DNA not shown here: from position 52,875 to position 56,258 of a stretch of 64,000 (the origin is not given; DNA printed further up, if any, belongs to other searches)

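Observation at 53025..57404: Large secreted repeat protein of unknown function next to a 1.3-kb gene-poor divergent region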

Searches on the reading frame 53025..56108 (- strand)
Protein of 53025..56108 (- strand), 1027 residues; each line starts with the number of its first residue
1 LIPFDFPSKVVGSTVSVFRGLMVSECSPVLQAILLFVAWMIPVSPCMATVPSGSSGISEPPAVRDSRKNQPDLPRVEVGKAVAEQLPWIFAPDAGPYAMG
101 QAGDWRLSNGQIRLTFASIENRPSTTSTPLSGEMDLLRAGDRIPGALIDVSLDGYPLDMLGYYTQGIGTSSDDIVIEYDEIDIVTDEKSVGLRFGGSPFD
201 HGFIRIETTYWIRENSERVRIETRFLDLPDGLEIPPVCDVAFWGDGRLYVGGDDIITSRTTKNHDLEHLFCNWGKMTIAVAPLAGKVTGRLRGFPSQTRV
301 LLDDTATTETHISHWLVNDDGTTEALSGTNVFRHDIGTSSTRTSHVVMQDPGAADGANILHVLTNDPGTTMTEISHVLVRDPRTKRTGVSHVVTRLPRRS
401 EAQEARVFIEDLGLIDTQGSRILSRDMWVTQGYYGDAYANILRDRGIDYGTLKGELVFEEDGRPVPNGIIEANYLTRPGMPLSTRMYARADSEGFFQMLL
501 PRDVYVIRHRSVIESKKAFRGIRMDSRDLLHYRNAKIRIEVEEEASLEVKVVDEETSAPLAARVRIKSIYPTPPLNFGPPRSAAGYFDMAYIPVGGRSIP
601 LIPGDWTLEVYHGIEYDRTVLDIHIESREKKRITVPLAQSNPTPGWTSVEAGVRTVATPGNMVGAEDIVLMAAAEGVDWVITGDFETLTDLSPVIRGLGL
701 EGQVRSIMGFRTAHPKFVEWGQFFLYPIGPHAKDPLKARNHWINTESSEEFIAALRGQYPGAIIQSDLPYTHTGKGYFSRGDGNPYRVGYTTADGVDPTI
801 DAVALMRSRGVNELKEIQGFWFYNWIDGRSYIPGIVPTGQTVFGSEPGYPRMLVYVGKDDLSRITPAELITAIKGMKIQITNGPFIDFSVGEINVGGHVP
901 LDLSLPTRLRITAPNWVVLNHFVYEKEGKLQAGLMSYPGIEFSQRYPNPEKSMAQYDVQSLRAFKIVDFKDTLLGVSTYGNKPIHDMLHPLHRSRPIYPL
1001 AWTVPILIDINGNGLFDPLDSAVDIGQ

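Call 7: search_protein_families(library=pfam, proteins=[window:53025-56108:-], max_evalue=0.1)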
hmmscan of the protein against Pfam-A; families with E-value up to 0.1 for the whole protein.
window:53025-56108:- (1027 aa): 0 families

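Call 8: search_protein_families(library=ncbifam, proteins=[window:53025-56108:-], max_evalue=0.1)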
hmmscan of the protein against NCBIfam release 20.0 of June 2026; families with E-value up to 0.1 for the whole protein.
window:53025-56108:- (1027 aa): 2 families
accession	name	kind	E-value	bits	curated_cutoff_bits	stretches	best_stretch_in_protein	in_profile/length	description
NF038032.1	CehA_McbA_metalo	domain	0.0018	17.7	80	1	843-916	182-253/315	CehA/McbA family metallohydrolase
TIGR00318.1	cyaB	equivalog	0.081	12.8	57.95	0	502-570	34-103/174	class IV adenylate cyclase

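Call 11: find_homologous_proteins(query=window:53025-56045:-)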
Query window:53025-56045:- (1006 aa): 3 proteins with E <= 0.001 among 8000 candidates.
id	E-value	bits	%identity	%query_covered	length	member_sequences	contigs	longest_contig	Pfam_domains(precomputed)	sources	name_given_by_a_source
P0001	0.0e+0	2336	100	100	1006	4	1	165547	-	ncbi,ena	-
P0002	0.0e+0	1305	65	63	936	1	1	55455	-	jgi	jgi:hypothetical protein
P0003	5.6e-8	49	24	43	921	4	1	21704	PF13620.13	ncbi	ncbi:MAG: CehA/McbA family metallohydrolase [Myxococcota bacterium]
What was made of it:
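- A distant relative, P0003, is named this way by NCBI (call 11).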

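Call 13: list_cluster_members(proteins=[P0001, P0002, P0003])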
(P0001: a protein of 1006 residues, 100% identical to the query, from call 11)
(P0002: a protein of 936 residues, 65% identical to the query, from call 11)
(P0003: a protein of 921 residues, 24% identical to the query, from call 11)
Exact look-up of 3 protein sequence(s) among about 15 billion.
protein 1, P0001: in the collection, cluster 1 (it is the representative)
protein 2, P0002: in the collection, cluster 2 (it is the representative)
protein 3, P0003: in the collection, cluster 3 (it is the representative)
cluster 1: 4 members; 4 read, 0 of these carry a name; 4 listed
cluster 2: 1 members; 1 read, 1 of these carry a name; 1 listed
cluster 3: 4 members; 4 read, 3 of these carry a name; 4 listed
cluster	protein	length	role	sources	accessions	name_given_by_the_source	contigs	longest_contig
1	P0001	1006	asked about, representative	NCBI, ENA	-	-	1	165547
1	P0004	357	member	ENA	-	-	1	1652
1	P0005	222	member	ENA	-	-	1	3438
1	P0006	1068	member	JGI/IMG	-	-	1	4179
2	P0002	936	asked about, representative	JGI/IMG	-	hypothetical protein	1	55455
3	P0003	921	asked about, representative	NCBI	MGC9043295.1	MAG: CehA/McbA family metallohydrolase [Myxococcota bacterium]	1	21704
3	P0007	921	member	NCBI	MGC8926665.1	MAG: CehA/McbA family metallohydrolase [Myxococcota bacterium]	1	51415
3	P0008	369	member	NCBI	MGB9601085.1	MAG: hypothetical protein ACPL7I_11075, partial [Myxococcota bacterium]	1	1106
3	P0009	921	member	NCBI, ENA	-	-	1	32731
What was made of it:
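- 53025..56045 (-): Gene for the 1006-aa exported multidomain protein (P0001). The ORF can be extended to the TTG at 56108. The identical protein is on record from NCBI and ENA assemblies (call 13).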

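Call 14: find_encoding_contigs(protein=P0002, flank=10000, max_places=4)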
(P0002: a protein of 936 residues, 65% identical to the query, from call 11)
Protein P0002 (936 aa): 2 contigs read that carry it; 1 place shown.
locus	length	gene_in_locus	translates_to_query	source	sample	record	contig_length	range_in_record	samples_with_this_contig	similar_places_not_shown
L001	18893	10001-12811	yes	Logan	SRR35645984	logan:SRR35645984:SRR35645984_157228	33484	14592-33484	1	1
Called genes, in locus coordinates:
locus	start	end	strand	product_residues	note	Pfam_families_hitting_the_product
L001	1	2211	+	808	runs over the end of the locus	PF11412:DsbD_N, PF02683:DsbD_TM, PF13899:Thioredoxin_7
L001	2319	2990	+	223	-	PF00578:AhpC-TSA, PF08534:Redoxin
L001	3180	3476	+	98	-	-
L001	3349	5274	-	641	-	PF00425:Chorismate_bind, PF01063:Aminotran_4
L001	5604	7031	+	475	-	PF00669:Flagellin_N, PF07196:Flagellin_IN, PF00700:Flagellin_C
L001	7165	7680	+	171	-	PF02561:FliS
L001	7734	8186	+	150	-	-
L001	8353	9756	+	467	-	PF04002:RadC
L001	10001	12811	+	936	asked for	-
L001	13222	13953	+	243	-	PF02381:MraZ (faint)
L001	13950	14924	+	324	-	PF01795:Methyltransf_5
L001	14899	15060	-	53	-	-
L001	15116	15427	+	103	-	-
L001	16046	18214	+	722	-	PF03717:PBP_dimer, PF00905:Transpeptidase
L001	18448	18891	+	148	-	?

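Call 15: find_encoding_contigs(protein=P0001, flank=10000, max_places=4)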
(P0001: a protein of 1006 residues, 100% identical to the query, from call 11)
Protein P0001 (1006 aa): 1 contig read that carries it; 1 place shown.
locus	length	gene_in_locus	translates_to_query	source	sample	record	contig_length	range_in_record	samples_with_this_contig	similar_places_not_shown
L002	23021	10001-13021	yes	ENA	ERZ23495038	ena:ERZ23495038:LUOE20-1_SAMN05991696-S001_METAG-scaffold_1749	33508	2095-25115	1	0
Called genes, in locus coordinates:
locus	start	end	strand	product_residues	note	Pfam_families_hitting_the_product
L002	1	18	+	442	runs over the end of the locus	-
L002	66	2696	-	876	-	PF09586:YfhO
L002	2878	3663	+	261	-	-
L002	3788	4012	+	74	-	-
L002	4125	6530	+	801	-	PF11412:DsbD_N, PF02683:DsbD_TM, PF13899:Thioredoxin_7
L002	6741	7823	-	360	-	PF00425:Chorismate_bind, PF01063:Aminotran_4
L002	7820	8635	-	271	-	-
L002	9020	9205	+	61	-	-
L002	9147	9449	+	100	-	PF02561:FliS (weak)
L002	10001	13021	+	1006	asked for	-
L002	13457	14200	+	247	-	PF02381:MraZ (faint)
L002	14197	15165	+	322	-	PF01795:Methyltransf_5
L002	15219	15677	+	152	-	-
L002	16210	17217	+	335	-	-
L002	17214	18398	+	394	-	PF00905:Transpeptidase, PF03793:PASTA (weak)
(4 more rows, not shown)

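Call 24: search_solved_structures(query=P0001, max_evalue=10)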
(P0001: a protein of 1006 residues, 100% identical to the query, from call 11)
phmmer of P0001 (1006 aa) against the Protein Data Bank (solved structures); distinct sequences matched with E-value up to 10: 1.
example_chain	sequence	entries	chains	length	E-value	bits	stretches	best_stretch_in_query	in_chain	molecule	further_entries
7eym_A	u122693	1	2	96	0.71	10.7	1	803-869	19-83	Pyrimidine/purine nucleoside phosphorylase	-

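Call 27: search_protein_representatives(protein=window:53025-56045:-)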
Query: 1006 residues. Proteins with E-value up to 0.001 (for the whole library): 1196; up to 1e-10: 517; up to 1e-30: 76. The best 150 are listed.
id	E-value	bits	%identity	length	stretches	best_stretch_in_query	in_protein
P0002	0.0e+00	1304.5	66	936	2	383-1006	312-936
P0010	1.2e-198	678.7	43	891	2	397-1001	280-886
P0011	1.0e-175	602.8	40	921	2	399-999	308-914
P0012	1.3e-167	575.9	38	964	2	395-1005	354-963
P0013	4.9e-162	557.5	38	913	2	390-1001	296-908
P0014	6.7e-161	553.7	37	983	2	362-1000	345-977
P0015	5.1e-160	550.8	38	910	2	400-1003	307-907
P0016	2.6e-159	548.5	39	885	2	401-1005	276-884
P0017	5.7e-155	534.1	37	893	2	395-1000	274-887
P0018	1.0e-150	520.0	35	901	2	401-1003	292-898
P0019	3.6e-144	498.3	35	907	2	399-1000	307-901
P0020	3.7e-144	498.3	37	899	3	467-999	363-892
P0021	3.5e-137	475.2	37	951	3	518-998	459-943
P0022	1.0e-135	470.3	35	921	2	421-998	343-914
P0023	3.0e-133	462.2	37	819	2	468-1000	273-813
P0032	6.4e-99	348.6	38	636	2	525-1006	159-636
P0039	1.5e-53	198.4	29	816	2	427-997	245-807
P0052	4.8e-44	166.9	29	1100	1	419-994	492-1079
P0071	2.7e-34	134.6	25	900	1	451-998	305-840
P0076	3.4e-33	131.0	28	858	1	524-996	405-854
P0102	1.8e-27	112.1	28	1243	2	565-998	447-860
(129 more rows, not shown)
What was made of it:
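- Family size: exhaustive phmmer finds 1196 relatives at E < 1e-3 (call 27).
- Tried and rejected: The exhaustive search was needed (call 27).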

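Call 30: find_homologous_proteins(query=A3, max_evalue=1e-10)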
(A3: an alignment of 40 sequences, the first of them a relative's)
Query A3 (40 sequences) (1006 aa, profile of the alignment): 4 proteins with E <= 1e-10 among 8000 candidates.
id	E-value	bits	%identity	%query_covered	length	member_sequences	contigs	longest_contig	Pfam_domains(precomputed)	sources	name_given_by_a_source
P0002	0.0e+0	1047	65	63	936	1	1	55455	-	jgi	jgi:hypothetical protein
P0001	1.3e-298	1011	100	100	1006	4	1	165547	-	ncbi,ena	-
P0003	4.5e-55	205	24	43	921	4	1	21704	PF13620.13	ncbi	ncbi:MAG: CehA/McbA family metallohydrolase [Myxococcota bacterium]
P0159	5.3e-44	168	22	31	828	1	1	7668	PF13620.13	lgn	-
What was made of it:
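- Tried and rejected: Word-index homology searches were nearly empty (calls 11, 30).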
